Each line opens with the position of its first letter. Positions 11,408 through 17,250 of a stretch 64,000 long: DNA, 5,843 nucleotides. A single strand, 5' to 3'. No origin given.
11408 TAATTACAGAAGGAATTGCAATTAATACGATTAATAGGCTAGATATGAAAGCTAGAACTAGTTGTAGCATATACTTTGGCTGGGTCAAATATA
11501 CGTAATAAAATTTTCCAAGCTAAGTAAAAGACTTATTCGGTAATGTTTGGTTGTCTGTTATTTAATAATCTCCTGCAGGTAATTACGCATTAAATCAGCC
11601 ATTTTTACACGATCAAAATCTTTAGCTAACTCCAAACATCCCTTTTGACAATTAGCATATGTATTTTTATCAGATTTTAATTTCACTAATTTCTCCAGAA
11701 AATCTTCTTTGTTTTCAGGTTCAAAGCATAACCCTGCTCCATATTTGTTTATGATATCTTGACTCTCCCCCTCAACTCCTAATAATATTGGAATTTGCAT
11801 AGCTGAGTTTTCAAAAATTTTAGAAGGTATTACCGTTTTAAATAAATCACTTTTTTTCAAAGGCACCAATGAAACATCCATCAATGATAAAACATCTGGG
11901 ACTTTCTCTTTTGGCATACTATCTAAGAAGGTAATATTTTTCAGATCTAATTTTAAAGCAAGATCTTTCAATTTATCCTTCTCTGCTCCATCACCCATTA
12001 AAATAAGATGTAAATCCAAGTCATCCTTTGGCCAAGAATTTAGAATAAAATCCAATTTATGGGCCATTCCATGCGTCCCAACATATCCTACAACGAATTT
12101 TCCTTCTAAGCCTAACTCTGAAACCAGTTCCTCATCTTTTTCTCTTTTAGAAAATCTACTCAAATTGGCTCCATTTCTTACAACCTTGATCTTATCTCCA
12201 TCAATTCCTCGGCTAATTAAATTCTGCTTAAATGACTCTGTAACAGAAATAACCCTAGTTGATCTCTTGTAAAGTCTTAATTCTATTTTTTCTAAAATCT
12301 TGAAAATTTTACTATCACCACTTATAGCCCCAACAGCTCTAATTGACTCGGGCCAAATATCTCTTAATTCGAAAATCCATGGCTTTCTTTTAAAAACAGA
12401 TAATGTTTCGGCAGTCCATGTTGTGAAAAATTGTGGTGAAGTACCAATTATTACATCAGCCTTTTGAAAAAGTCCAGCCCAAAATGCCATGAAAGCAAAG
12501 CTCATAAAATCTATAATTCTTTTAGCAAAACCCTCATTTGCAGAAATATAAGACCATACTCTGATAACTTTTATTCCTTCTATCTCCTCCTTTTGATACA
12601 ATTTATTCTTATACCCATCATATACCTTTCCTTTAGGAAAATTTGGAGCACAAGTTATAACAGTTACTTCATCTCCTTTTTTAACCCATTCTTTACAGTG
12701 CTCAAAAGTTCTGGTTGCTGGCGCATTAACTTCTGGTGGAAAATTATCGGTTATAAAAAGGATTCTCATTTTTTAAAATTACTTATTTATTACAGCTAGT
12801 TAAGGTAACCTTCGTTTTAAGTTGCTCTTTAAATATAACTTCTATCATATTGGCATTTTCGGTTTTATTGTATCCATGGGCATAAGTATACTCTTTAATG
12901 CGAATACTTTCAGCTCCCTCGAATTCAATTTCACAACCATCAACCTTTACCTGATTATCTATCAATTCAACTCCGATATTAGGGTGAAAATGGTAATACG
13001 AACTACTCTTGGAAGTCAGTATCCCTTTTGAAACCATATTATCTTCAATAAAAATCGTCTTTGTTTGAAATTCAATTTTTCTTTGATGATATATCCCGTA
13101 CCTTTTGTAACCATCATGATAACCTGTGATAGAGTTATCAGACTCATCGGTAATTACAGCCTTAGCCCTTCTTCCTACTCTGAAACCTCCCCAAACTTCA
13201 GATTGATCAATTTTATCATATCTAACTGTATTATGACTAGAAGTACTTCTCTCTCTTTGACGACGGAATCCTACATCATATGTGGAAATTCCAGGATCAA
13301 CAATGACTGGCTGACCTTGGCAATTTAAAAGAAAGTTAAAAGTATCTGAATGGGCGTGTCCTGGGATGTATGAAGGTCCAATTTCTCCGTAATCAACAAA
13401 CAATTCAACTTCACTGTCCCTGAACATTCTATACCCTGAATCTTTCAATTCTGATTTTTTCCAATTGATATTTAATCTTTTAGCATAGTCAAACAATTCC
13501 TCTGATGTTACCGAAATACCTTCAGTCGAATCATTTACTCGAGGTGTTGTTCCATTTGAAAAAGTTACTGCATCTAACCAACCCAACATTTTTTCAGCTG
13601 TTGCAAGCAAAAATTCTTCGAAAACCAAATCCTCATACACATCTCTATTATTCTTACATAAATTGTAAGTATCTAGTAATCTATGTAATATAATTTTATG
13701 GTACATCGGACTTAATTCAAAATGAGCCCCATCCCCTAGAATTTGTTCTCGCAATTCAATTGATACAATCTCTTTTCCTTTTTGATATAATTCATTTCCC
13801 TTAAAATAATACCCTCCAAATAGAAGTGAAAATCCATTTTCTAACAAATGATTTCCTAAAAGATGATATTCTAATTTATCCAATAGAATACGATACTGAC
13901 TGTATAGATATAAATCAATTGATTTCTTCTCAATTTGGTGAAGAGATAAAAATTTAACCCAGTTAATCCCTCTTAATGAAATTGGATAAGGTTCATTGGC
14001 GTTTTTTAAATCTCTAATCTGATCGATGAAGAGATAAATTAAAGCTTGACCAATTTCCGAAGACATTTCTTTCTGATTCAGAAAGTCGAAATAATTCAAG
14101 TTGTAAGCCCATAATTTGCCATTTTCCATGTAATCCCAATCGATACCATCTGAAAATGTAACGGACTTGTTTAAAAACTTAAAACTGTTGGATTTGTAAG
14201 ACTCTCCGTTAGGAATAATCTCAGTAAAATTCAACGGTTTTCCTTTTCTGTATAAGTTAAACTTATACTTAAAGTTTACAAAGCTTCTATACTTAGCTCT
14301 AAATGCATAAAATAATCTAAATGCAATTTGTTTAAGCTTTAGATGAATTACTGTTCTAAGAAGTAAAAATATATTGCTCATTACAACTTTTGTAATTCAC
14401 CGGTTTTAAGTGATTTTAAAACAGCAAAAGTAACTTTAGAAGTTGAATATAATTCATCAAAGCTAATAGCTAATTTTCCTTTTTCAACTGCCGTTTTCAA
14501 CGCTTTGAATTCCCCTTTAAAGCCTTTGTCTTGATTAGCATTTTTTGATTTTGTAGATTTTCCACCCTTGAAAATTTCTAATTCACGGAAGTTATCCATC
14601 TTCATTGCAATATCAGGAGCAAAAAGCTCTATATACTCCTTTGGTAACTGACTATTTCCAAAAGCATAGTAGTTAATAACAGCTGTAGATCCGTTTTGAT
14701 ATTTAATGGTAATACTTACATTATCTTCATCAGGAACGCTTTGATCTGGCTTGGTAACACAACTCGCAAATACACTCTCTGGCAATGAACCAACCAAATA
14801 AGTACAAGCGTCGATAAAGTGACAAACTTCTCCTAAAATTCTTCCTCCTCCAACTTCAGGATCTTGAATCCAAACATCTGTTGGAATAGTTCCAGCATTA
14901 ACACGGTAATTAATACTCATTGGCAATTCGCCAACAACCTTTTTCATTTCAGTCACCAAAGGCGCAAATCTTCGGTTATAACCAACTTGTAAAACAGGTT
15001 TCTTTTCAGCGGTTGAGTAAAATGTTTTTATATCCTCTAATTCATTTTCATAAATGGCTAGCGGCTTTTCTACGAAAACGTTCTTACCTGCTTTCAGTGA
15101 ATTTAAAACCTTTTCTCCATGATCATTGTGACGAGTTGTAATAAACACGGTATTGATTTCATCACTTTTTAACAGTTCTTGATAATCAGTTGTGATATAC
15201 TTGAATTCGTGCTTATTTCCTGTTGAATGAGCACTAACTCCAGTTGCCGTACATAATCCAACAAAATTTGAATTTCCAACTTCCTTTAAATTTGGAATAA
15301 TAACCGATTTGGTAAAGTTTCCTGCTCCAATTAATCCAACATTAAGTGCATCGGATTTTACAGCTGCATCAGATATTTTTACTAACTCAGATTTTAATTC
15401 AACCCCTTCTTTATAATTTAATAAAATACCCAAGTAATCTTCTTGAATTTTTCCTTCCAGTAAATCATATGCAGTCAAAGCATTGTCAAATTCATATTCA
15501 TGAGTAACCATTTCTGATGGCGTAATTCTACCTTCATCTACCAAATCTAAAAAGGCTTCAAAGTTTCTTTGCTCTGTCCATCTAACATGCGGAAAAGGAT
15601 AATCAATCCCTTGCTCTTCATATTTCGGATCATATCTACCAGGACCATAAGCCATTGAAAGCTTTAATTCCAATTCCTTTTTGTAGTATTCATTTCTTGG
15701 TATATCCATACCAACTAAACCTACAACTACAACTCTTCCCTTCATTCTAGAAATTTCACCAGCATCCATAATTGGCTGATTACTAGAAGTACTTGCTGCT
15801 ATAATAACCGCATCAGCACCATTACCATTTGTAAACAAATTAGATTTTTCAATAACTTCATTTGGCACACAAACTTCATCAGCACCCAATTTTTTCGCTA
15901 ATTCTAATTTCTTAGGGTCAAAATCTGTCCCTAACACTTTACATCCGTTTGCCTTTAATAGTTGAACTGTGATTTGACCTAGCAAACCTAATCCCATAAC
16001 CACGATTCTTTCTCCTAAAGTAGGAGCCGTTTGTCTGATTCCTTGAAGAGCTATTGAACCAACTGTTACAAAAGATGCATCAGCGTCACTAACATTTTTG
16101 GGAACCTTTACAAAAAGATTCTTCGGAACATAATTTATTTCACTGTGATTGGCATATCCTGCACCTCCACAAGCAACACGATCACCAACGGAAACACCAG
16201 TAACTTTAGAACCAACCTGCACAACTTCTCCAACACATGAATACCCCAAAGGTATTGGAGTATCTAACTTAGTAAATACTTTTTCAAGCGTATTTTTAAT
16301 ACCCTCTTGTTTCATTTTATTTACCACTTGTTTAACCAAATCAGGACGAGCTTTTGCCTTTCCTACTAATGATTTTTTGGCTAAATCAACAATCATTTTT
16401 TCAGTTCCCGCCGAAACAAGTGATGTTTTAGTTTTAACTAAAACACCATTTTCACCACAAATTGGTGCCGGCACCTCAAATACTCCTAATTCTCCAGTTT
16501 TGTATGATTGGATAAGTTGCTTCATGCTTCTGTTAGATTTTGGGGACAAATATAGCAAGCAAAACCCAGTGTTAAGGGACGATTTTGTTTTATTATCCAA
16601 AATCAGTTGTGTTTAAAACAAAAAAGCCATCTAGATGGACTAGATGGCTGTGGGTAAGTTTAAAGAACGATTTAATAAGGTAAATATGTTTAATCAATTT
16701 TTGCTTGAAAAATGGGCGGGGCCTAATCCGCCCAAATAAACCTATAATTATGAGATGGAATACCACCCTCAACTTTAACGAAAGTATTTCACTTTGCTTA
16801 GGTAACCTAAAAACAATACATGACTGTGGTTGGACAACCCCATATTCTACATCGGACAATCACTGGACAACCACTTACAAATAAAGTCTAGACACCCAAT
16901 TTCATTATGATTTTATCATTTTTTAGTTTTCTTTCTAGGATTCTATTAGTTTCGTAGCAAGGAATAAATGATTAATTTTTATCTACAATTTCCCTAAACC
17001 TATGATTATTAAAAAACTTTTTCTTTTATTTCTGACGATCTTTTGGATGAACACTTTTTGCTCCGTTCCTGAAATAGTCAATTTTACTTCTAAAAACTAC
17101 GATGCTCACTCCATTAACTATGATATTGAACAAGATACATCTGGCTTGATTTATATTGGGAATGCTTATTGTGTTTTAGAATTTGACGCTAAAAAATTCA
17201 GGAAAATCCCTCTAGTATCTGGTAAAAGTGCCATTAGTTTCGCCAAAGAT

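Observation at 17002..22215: Kinase-less transmembrane propeller/Y_Y_Y-LuxR regulator paired with a PorZ-like T9SS protein, wedged between polysaccharide loci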

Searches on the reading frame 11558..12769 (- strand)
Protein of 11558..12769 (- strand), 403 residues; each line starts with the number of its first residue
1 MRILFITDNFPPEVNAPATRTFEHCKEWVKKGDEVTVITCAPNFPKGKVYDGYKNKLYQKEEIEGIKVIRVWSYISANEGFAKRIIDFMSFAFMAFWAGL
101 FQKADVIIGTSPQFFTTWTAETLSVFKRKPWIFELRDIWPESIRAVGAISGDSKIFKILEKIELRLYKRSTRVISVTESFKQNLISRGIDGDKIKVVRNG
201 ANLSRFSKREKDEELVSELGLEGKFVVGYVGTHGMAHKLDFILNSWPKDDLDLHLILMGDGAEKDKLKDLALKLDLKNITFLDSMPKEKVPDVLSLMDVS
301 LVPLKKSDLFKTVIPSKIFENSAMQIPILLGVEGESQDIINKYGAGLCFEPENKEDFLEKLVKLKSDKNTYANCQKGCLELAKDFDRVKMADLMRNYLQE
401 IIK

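Call 8: search_protein_families(library=pfam, proteins=[window:11558-12769:-], max_evalue=0.00001)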
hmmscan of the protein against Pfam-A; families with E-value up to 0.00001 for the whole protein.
window:11558-12769:- (403 aa): 4 families
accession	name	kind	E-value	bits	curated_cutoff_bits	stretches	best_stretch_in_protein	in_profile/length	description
PF00534.26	Glycos_transf_1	-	1e-16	61.4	26.4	1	218-376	8-167/172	Glycosyl transferases group 1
PF13692.12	Glyco_trans_1_4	-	2e-13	51.2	27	1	225-366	2-141/142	Glycosyl transferases group 1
PF13439.12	Glyco_transf_4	-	1.4e-12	48.4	28.5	1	19-205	6-170/170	Glycosyltransferase Family 4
PF13579.12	Glyco_trans_4_4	-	1e-10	42.6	29.7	1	17-200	3-158/158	Glycosyl transferase 4-like domain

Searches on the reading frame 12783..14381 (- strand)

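Call 8: search_protein_families(library=pfam, proteins=[window:12783-14381:-], max_evalue=0.00001)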
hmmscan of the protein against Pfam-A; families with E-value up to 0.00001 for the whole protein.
window:12783-14381:- (532 aa): 2 families
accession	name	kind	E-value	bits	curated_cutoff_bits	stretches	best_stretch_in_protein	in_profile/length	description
PF07940.18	Hepar_II_III_C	-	1.3e-42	146.4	24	1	308-519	5-227/237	Heparinase II/III-like, C-terminal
PF16889.11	Hepar_II_III_N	-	1.4e-11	44.8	22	1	143-289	169-317/340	Heparinase II/III N-terminus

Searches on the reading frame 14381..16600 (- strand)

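Call 8: search_protein_families(library=pfam, proteins=[window:14381-16600:-], max_evalue=0.00001)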
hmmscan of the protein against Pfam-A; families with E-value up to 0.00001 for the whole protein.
window:14381-16600:- (739 aa): 5 families
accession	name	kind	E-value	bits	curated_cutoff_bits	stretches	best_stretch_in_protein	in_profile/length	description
PF00107.32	ADH_zinc_N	-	2.1e-18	67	31.8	1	207-322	2-119/129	Zinc-binding dehydrogenase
PF01408.29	GFO_IDH_MocA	-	1e-17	65.4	24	1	419-540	1-119/120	Oxidoreductase family, NAD-binding Rossmann fold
PF22725.1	GFO_IDH_MocA_C3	-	1.1e-10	42.1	27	1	573-644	31-102/124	GFO/IDH/MocA C-terminal domain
PF02894.22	GFO_IDH_MocA_C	-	1.5e-07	31.8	22.9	1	576-643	31-100/218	Oxidoreductase family, C-terminal alpha/beta domain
PF08240.17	ADH_N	-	3.1e-07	31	23.5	1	110-158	28-94/104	Alcohol dehydrogenase GroES-like domain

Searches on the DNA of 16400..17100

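Call 75: search_rna_families(source=window, start=16400, end=17100, threshold=evalue, max_evalue=1)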
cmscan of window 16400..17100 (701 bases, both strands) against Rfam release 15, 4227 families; matches with E-value up to 1: 0.
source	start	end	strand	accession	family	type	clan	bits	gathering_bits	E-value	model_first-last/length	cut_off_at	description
